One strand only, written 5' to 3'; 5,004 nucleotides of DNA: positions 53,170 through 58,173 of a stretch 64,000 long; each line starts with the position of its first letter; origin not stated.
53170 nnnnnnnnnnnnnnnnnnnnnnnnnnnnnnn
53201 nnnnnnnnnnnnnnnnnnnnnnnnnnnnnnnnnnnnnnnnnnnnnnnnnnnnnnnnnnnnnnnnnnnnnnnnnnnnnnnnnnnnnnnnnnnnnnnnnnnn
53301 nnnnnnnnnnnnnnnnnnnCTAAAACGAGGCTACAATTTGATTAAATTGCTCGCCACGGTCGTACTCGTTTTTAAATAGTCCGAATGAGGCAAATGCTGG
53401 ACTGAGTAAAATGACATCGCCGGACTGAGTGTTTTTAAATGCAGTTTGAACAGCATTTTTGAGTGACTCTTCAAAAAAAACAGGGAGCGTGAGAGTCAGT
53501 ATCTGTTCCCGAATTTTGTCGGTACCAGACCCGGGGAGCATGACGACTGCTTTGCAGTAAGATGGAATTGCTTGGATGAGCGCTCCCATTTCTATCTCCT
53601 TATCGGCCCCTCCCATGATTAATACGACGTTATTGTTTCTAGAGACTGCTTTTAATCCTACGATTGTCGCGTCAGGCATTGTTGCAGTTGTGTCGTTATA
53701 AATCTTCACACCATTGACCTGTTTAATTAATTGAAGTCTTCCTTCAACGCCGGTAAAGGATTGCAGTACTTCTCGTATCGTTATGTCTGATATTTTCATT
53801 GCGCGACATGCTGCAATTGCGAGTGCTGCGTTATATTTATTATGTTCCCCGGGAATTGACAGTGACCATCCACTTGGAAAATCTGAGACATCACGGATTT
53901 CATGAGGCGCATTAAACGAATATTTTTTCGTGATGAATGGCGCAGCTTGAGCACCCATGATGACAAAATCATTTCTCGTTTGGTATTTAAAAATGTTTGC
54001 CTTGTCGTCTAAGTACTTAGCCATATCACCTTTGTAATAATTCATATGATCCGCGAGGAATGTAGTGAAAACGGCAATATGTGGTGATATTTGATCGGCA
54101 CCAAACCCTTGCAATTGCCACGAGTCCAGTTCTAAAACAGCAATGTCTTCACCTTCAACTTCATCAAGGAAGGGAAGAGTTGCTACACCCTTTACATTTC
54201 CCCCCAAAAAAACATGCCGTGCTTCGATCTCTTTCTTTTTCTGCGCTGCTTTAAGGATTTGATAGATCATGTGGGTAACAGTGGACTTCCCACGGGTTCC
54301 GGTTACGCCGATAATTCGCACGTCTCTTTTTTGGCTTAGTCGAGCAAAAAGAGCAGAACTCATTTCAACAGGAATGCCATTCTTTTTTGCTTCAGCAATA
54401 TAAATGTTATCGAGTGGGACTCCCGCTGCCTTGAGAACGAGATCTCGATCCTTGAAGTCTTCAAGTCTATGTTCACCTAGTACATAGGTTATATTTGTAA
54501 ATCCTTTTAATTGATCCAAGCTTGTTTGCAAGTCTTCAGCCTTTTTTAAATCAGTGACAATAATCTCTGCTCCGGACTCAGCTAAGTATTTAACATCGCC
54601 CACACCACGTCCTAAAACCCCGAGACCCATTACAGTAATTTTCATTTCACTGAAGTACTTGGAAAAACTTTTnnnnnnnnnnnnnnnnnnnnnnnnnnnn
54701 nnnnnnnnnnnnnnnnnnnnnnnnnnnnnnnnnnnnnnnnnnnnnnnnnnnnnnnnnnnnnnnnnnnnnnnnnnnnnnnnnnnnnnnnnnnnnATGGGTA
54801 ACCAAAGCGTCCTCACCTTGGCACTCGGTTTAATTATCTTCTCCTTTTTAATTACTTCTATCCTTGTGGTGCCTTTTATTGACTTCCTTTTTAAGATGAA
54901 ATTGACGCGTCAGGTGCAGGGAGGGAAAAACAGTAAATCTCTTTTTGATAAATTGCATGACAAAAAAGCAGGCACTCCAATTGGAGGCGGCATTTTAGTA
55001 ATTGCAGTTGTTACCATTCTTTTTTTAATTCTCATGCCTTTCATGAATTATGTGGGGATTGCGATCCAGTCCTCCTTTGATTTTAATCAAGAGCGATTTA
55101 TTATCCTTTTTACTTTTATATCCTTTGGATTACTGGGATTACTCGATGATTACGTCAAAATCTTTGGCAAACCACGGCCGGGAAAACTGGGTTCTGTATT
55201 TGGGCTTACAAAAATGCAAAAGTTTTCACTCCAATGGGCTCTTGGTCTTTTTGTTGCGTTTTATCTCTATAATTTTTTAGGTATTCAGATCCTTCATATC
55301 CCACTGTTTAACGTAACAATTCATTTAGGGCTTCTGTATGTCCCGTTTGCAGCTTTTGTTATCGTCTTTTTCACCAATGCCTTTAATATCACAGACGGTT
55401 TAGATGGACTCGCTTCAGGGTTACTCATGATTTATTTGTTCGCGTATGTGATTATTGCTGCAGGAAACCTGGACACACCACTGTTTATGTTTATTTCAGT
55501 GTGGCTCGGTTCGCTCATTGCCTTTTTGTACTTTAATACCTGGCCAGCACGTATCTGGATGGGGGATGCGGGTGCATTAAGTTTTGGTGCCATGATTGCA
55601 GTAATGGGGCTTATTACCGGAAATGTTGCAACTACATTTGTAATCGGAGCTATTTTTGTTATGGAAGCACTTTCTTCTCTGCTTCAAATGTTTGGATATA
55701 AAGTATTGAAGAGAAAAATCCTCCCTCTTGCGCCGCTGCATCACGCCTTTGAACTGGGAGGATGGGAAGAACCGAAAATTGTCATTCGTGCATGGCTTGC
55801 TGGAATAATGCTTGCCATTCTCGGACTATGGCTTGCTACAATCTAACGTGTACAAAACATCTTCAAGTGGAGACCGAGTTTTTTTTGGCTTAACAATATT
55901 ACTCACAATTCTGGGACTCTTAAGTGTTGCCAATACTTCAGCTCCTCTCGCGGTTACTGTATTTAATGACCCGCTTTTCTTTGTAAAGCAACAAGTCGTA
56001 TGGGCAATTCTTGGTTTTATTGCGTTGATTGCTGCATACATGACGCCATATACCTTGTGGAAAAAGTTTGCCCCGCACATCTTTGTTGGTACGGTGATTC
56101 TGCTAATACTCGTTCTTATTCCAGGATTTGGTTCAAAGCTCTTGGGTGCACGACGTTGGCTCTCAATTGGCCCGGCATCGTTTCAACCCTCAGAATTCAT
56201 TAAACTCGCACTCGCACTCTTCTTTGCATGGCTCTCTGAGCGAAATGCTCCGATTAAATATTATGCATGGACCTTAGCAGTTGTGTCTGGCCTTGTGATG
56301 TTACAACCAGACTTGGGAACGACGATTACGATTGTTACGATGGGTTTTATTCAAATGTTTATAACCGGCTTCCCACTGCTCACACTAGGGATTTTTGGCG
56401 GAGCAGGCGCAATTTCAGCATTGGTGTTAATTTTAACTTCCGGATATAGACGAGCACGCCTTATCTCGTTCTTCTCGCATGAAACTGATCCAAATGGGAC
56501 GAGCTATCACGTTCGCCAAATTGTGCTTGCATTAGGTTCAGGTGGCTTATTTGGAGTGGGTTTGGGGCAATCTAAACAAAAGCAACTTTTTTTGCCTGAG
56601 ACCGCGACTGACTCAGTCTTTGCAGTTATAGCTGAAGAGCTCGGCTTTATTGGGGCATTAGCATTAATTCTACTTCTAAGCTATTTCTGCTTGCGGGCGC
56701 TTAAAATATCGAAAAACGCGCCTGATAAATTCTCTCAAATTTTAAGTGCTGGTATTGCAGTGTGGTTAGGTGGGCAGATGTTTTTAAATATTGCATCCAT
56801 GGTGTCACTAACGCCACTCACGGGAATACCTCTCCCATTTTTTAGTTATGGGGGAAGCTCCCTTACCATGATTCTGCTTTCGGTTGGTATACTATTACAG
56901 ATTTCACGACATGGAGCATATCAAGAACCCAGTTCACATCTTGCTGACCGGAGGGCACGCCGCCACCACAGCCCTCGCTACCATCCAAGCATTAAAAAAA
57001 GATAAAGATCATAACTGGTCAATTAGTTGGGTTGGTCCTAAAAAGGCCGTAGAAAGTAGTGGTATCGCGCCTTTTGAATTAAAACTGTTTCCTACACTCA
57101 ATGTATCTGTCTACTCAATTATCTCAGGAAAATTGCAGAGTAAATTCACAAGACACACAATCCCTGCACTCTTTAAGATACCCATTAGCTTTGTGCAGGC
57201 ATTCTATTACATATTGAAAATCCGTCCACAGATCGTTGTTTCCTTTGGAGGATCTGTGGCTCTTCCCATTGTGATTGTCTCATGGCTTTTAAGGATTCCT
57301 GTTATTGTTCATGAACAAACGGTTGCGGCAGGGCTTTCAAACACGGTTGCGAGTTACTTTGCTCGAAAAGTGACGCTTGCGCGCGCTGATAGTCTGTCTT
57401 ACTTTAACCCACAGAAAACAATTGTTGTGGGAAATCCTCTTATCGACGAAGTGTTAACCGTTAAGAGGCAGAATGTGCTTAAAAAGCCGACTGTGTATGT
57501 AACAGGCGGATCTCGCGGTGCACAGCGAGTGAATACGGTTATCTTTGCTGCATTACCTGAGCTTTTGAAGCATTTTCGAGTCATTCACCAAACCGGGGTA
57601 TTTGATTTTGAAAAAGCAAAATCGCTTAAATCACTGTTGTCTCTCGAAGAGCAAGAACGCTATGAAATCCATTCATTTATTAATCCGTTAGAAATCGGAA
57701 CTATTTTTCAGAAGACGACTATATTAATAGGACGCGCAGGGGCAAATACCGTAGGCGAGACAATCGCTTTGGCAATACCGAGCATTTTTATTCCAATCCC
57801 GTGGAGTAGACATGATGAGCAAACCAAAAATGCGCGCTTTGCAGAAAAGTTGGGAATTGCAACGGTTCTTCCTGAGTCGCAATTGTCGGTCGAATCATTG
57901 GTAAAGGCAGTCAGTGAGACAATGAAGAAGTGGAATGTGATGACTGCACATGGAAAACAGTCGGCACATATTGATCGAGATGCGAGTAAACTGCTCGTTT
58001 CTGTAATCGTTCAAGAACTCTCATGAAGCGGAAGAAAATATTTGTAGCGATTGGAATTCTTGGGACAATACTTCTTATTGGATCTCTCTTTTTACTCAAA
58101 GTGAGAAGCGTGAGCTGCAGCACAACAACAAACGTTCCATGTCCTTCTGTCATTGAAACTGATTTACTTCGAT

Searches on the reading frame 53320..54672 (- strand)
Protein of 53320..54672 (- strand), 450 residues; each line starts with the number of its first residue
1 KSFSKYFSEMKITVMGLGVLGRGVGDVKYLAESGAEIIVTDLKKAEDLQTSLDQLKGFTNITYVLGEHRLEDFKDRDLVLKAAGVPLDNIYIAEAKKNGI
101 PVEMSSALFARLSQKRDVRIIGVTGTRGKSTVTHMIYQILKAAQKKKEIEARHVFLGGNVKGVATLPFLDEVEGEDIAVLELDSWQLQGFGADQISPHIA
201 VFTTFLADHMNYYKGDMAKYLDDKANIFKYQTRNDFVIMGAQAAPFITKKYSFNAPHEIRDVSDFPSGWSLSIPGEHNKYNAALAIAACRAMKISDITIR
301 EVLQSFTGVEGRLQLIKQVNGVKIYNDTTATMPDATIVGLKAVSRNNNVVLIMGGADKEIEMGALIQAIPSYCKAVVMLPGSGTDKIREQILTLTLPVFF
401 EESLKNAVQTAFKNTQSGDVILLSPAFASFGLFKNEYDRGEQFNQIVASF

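Call 8: search_protein_families(library=pfam, proteins=[window:53320-54672:-], max_evalue=0.01)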
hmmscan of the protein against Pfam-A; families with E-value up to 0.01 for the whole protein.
window:53320-54672:- (450 aa): 4 families
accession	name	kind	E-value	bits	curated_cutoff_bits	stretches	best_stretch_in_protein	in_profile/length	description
PF08245.18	Mur_ligase_M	-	2.1e-21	77.3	24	1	123-288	1-199/200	Mur ligase middle domain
PF02875.26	Mur_ligase_C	-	4.6e-14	53.8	28.4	1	311-426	1-126/127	Mur ligase, glutamate ligase domain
PF21799.2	MurD-like_N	-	2.6e-09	37.7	27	1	11-102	2-86/88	Mur ligase MurD-like, N-terminal domain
PF00349.27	Hexokinase_1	-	0.0014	18.9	24.3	1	237-332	105-196/201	Hexokinase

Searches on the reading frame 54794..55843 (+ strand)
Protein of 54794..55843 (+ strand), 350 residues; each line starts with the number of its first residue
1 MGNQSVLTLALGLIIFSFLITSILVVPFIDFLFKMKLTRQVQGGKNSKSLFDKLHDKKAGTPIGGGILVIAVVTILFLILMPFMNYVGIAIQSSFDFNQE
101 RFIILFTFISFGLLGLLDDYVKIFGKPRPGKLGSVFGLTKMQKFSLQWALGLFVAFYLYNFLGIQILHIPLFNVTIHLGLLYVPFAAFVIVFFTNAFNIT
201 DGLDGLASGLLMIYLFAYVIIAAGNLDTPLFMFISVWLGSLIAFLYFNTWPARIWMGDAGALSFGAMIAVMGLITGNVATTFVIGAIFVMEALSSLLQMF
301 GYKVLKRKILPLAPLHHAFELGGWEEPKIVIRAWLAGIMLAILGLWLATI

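Call 8: search_protein_families(library=pfam, proteins=[window:54794-55843:+], max_evalue=0.01)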
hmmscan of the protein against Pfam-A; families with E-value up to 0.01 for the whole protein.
window:54794-55843:+ (350 aa): 1 family
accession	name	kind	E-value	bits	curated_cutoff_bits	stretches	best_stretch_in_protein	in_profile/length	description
PF00953.26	Glycos_transf_4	-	2.5e-31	109.3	27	1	103-274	3-158/160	Glycosyl transferase family 4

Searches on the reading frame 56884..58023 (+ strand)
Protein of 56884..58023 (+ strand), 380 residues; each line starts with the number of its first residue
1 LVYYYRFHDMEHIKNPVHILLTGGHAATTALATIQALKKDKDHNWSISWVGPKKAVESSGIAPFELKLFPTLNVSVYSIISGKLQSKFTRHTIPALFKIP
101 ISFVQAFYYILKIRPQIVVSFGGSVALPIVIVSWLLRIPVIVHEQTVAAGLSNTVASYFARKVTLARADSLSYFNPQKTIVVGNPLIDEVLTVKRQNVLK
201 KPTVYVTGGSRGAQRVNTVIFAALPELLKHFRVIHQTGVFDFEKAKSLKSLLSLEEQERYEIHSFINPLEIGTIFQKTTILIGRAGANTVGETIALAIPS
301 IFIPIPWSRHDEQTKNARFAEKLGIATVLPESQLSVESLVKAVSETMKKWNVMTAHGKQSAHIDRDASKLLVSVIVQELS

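Call 8: search_protein_families(library=pfam, proteins=[window:56884-58023:+], max_evalue=0.01)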
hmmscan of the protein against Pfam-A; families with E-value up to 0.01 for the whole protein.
window:56884-58023:+ (380 aa): 3 families
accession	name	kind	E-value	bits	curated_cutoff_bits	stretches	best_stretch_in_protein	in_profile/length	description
PF04101.22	Glyco_tran_28_C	-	1.3e-27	97.3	22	1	203-369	1-164/166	Glycosyltransferase family 28 C-terminal domain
PF03033.26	Glyco_transf_28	-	1e-19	71.4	26.2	1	22-163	8-137/139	Glycosyltransferase family 28 N-terminal domain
PF00201.24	UDPGT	-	0.0071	15.6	19.5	0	277-354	340-417/499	UDP-glucoronosyl and UDP-glucosyl transferase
